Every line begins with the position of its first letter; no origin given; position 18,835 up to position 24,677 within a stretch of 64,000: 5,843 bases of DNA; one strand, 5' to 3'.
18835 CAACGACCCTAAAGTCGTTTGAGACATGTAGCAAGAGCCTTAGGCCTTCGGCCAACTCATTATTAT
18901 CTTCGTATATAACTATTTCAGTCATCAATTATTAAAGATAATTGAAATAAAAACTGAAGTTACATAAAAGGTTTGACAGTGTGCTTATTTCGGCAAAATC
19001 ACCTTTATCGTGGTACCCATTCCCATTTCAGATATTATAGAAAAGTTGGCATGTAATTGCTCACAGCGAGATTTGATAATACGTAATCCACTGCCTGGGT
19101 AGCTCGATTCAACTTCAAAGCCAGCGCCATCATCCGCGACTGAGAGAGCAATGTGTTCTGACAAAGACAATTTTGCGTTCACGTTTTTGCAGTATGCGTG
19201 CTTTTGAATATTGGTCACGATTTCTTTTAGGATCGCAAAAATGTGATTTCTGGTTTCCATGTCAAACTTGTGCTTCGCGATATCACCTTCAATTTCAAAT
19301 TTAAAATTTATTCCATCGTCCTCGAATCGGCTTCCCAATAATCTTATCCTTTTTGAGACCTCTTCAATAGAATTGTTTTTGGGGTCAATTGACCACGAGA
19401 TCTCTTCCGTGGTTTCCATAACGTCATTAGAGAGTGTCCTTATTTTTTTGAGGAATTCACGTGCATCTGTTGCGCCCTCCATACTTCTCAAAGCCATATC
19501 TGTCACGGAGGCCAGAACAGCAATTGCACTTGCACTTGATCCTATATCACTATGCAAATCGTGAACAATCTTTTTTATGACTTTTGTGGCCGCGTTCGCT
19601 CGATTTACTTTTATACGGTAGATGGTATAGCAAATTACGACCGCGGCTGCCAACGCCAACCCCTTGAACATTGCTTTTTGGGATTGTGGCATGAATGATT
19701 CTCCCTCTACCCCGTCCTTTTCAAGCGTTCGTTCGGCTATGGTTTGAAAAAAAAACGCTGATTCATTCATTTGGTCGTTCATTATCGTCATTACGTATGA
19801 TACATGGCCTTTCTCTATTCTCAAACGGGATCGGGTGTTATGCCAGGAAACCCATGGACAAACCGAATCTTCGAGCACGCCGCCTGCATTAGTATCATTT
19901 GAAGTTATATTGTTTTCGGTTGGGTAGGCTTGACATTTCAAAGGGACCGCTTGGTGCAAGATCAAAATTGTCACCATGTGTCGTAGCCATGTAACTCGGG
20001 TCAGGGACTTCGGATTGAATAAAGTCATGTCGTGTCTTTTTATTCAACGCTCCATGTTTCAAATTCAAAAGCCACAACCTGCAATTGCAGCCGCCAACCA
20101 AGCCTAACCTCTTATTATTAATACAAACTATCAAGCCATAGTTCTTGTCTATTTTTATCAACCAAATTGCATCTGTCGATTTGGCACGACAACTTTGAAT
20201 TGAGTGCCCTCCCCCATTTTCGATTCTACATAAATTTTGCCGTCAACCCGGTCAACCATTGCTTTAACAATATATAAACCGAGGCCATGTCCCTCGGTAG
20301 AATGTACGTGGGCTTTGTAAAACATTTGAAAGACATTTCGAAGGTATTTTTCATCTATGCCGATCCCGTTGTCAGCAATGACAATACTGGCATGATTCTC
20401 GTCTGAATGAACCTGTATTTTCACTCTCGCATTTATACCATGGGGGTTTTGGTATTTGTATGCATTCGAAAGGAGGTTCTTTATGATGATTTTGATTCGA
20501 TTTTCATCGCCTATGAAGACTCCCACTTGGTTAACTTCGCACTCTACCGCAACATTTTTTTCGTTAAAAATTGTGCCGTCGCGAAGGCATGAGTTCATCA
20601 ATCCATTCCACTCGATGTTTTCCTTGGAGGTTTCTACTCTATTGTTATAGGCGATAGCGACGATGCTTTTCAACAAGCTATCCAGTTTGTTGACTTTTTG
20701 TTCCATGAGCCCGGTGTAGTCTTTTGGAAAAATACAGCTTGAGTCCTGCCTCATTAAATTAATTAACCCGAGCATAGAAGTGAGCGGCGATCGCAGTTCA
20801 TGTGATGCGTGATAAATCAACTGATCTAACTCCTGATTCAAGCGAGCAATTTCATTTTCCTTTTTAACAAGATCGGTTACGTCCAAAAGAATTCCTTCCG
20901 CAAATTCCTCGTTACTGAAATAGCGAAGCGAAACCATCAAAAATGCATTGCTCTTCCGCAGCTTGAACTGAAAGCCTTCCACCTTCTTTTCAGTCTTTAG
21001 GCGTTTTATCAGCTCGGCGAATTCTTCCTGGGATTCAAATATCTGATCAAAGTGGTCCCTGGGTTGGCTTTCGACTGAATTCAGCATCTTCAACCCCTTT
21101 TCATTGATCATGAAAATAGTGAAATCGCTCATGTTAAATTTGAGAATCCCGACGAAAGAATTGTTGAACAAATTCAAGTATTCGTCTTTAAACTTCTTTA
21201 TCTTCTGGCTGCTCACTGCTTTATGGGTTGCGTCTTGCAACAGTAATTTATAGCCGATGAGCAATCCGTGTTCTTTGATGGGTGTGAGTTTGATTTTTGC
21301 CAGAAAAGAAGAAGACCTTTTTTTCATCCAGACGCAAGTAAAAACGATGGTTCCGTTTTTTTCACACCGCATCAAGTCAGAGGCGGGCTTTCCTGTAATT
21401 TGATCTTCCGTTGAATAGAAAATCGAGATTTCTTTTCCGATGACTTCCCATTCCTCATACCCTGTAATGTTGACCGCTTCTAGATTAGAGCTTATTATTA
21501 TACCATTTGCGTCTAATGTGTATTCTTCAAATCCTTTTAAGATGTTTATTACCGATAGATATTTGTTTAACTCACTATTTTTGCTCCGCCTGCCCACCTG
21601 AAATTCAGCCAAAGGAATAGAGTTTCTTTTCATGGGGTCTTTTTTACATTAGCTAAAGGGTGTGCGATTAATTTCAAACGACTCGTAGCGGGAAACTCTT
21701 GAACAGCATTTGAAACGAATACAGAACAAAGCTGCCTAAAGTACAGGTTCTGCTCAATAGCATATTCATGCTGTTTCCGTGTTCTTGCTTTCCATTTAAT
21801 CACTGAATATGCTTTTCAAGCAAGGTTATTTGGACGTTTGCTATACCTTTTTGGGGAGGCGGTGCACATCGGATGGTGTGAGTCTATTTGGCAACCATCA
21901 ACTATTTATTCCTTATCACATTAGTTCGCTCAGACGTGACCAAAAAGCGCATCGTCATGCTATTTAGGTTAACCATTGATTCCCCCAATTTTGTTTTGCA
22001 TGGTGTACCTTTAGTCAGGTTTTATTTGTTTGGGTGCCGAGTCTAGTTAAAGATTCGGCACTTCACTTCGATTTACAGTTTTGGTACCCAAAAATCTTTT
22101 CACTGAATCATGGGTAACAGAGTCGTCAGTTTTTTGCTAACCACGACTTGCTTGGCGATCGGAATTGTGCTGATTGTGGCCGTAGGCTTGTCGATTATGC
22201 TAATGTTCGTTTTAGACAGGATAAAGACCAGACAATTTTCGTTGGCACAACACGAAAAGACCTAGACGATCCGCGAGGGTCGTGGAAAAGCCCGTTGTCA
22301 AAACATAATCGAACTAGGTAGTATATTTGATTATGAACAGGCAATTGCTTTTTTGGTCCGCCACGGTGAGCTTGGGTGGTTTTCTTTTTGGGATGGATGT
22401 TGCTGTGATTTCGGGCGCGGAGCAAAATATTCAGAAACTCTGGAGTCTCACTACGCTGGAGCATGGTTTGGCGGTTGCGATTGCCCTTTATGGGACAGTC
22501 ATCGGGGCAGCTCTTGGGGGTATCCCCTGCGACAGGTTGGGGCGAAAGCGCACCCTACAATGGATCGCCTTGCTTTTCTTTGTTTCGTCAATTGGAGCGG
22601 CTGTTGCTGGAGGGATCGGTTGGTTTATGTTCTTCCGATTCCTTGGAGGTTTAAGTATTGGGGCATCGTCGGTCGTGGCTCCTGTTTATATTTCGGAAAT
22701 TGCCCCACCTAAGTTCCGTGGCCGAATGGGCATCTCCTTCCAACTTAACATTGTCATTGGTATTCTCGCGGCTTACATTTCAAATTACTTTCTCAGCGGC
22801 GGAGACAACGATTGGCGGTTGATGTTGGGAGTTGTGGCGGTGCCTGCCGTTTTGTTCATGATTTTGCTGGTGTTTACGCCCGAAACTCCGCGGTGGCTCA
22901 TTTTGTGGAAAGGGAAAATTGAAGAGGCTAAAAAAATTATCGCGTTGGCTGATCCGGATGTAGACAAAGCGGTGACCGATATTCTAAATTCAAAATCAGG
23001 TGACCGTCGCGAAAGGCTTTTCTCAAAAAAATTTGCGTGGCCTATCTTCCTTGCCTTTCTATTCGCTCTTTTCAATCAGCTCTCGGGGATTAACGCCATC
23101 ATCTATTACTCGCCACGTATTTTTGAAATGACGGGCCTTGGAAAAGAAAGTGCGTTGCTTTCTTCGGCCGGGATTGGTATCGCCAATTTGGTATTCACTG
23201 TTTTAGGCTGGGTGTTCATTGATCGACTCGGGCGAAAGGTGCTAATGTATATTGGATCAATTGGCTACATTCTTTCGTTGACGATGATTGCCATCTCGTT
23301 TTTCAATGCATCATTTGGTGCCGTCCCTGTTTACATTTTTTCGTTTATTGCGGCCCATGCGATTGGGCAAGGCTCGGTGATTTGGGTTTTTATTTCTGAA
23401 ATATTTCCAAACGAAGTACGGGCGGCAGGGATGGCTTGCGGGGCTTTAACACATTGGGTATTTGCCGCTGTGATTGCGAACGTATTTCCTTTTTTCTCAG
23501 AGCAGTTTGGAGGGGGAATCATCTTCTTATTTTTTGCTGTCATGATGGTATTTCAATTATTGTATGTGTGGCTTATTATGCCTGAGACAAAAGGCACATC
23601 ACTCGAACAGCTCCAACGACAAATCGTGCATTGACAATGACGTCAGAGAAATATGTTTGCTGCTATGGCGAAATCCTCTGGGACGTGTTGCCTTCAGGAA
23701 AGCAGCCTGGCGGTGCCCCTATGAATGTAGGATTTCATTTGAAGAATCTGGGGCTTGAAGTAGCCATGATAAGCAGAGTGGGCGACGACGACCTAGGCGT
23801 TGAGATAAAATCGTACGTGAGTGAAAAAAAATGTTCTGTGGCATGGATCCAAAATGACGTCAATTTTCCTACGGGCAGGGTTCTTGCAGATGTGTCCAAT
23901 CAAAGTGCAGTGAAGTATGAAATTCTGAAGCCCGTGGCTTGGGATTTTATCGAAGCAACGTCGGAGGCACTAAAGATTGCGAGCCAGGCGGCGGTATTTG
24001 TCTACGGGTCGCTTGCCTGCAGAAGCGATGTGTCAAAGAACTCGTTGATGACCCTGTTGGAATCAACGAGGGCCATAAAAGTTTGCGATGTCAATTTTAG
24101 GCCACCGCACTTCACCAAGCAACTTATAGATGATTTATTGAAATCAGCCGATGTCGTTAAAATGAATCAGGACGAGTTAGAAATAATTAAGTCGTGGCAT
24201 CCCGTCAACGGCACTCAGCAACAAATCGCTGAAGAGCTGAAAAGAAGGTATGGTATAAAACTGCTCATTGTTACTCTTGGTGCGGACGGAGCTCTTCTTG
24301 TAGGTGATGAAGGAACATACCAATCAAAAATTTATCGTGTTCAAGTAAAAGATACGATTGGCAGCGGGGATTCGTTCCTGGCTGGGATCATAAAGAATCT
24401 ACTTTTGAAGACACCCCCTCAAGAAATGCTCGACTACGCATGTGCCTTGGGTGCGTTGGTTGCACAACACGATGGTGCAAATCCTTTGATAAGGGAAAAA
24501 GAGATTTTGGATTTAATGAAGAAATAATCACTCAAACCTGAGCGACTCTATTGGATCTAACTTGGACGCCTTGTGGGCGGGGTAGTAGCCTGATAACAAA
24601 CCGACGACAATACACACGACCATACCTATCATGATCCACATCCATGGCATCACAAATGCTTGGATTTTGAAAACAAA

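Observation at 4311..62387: Recurrent 18-bp dyad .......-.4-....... at eight intergenic sites: a putative regulon operator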

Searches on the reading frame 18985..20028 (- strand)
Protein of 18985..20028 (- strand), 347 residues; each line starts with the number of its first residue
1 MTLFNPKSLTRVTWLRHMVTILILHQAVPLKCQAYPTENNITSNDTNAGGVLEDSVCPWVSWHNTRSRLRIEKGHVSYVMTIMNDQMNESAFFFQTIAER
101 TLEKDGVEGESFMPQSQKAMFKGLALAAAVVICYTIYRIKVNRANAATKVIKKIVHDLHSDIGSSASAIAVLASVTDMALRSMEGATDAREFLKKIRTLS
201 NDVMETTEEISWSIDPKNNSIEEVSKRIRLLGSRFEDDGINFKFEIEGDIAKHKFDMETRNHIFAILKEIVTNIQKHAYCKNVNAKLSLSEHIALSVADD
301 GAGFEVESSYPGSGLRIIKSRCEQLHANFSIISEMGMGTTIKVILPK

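Call 6: search_protein_families(library=pfam, proteins=[window:18985-20028:-], max_evalue=0.01)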
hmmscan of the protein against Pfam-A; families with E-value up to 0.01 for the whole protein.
window:18985-20028:- (347 aa): 3 families
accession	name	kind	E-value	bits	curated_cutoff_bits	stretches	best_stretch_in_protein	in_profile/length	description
PF02518.31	HATPase_c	-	4.7e-08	33.9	26.4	1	261-346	4-108/111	Histidine kinase-, DNA gyrase B-, and HSP90-like ATPase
PF13581.12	HATPase_c_2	-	0.00078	19.9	27.4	1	252-309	21-84/127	Histidine kinase-like ATPase domain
PF00015.26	MCPsignal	-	0.006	16.9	34.6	0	142-228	82-165/172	Methyl-accepting chemotaxis protein (MCP) signalling domain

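Call 54: search_protein_families(library=ncbifam, proteins=[window:18985-20028:-], max_evalue=0.001)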
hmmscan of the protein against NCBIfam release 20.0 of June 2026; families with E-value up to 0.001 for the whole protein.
window:18985-20028:- (347 aa): 7 families
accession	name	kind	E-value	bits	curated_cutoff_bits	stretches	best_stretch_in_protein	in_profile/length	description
NF008649.0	PRK11644.1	equivalog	1.2e-20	73.8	408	1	148-347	301-496/499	signal transduction histidine-protein kinase/phosphatase UhpB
NF052443.1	SensHisKinMctS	equivalog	7.6e-14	50.9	700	1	153-347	253-448/457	two-component system sensor histidine kinase MctS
NF008184.0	PRK10935.1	equivalog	6.3e-12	44.9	553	1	242-346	451-558/565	nitrate/nitrite two-component system sensor histidine kinase NarQ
NF052531.1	Strep_LiaS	equivalog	3.3e-11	43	450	1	257-346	235-326/328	envelope stress sensor histidine kinase LiaS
NF007896.0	PRK10600.1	equivalog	1.9e-07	30.1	578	1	154-343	394-581/598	nitrate/nitrite two-component system sensor histidine kinase NarX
NF051872.1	HisKinPhyk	equivalog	0.00025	19.8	750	1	267-345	454-536/537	sensor histidine kinase PhyK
NF047786.1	his_kin_MadS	equivalog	0.00027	20.2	500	1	152-303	232-379/434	MadS family sensor histidine kinase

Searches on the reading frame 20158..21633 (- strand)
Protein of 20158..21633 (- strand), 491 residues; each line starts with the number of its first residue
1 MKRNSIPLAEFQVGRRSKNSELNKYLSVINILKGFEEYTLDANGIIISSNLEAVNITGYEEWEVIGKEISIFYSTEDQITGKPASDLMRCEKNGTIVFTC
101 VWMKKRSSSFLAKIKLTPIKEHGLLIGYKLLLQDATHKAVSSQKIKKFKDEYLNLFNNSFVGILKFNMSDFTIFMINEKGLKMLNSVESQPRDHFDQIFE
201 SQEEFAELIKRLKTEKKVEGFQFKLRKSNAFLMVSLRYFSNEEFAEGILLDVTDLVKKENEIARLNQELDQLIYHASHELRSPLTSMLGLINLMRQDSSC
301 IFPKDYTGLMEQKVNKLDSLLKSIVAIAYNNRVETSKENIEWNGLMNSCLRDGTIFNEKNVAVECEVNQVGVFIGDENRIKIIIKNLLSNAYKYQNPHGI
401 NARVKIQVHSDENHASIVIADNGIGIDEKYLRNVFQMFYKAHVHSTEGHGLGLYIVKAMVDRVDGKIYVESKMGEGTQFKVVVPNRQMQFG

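Call 6: search_protein_families(library=pfam, proteins=[window:20158-21633:-], max_evalue=0.01)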
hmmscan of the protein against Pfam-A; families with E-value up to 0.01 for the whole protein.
window:20158-21633:- (491 aa): 7 families
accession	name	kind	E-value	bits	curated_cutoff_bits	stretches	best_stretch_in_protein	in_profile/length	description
PF02518.31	HATPase_c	-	7.5e-26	91.2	26.4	1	375-486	1-110/111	Histidine kinase-, DNA gyrase B-, and HSP90-like ATPase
PF13426.13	PAS_9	-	1.9e-09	38.2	27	1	41-136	8-102/103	PAS domain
PF13581.12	HATPase_c_2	-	4.5e-09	36.8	27.4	1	366-464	18-113/127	Histidine kinase-like ATPase domain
PF00512.31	HisKA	-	3.6e-08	33.8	26.9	1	269-324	2-57/66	His Kinase A (phospho-acceptor) domain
PF13589.12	HATPase_c_3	-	2.3e-05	24.8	25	1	403-447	21-66/137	Histidine kinase-, DNA gyrase B-, and HSP90-like ATPase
PF00989.32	PAS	-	6e-05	23.5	22.6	1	40-93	17-68/113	PAS fold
PF14501.12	HATPase_c_5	-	0.00065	20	22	1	380-472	6-91/102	GHKL domain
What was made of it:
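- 20158..21633 (-): PAS histidine kinase, first gene of the run that ends in RR2. Call 6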

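Call 54: search_protein_families(library=ncbifam, proteins=[window:20158-21633:-], max_evalue=0.001)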
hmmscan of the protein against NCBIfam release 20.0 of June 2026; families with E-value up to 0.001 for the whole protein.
window:20158-21633:- (491 aa): 87 families (the best 25 are shown)
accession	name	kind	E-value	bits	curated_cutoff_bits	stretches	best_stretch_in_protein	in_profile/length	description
NF046044.1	PnpS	equivalog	4.3e-42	144.5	400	1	139-484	44-390/390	two-component system histidine kinase PnpS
NF008468.0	PRK11360.1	equivalog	6.7e-40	137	646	1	162-487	280-610/616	two-component system sensor histidine kinase AtoS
TIGR02966.1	phoR_proteo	equivalog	1.4e-39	136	334.2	1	171-482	26-332/333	phosphate regulon sensor histidine kinase PhoR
NF033092.0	HK_WalK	equivalog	2.2e-32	112.4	725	1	172-484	279-593/594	cell wall metabolism sensor histidine kinase WalK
NF047874.1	MASE3_PAS_HK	subfamily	3.2e-31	108.8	560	2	376-488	516-628/655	MASE3 domain-containing sensor histidine kinase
NF033091.0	HK_VanS_ACDEFG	equivalog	8.3e-29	100.6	400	1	259-484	64-293/293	vancomycin resistance histidine kinase VanS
NF041947.1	LuxQ_Vibrio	equivalog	4.9e-28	97.5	1200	1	143-486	342-697/843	quorum-sensing autoinducer 2 sensor kinase/phosphatase LuxQ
NF041735.1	hist_kin_RppB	equivalog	2.9e-26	92.2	400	1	267-484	214-438/438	two-component system sensor histidine kinase RppB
NF008302.0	PRK11091.1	equivalog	4.3e-26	91.3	838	1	193-485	207-505/779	aerobic respiration two-component sensor histidine kinase ArcB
NF008235.0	PRK11006.1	equivalog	1.3e-25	90.1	390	1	191-487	136-425/431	phosphate regulon sensor histidine kinase PhoR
NF040691.1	MtrAB_MtrB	equivalog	2.5e-25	89.5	450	1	263-487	265-494/507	MtrAB system histidine kinase MtrB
TIGR02956.1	TMAO_torS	equivalog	2.5e-25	88.8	676.5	1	276-484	471-681/967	TMAO reductase system sensor histidine kinase/response regulator TorS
NF041880.1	EPS_EpsF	equivalog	5.1e-25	87.9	900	1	261-484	265-492/492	response regulator EpsF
NF047465.1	hybrid_HK_LvrA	exception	5e-24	84.4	1200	1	236-484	568-817/819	hybrid histidine kinase/response regulator LvrA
NF038297.2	hybrid_HK_HrmK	equivalog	5.3e-24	84.8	725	1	253-488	219-460/607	hybrid histidine kinase/response regulator HrmK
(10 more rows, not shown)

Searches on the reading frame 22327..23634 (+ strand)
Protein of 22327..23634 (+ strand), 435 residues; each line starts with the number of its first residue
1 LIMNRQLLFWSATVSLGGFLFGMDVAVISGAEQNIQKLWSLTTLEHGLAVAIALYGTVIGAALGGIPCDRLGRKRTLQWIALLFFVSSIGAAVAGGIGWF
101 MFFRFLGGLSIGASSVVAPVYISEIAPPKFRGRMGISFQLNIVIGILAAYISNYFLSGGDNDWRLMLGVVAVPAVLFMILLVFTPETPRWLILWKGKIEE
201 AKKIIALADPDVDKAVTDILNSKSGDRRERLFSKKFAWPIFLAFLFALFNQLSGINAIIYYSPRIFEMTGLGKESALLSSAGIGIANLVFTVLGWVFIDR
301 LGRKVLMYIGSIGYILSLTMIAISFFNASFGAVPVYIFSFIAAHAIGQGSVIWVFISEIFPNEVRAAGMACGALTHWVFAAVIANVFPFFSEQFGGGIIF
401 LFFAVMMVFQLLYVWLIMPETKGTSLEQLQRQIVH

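Call 6: search_protein_families(library=pfam, proteins=[window:22327-23634:+], max_evalue=0.01)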
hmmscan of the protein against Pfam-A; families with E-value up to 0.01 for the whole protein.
window:22327-23634:+ (435 aa): 2 families
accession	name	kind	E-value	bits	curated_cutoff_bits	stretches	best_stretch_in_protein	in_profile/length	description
PF00083.30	Sugar_tr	-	6.4e-102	342.2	22.3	1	12-431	3-450/452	Sugar (and other) transporter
PF07690.21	MFS_1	-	2.3e-28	99.5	33.4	1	15-382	2-344/347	Major Facilitator Superfamily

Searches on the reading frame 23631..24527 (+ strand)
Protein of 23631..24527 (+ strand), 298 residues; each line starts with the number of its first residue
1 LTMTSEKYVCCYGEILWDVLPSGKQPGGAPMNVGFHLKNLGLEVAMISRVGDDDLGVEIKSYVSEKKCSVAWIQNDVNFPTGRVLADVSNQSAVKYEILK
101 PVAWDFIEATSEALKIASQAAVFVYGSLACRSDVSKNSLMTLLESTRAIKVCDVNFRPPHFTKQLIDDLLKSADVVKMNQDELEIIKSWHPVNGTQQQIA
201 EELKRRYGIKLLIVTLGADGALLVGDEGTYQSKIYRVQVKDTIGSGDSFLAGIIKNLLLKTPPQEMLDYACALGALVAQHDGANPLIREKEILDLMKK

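Call 6: search_protein_families(library=pfam, proteins=[window:23631-24527:+], max_evalue=0.01)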
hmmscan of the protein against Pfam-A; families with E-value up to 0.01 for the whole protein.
window:23631-24527:+ (298 aa): 2 families
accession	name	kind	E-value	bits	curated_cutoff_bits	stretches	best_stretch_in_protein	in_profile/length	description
PF00294.29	PfkB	-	1.8e-42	146.2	25.8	1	24-285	33-297/302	pfkB family carbohydrate kinase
PF08543.17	Phos_pyr_kin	-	0.00022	21.1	27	1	161-265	108-219/246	Phosphomethylpyrimidine kinase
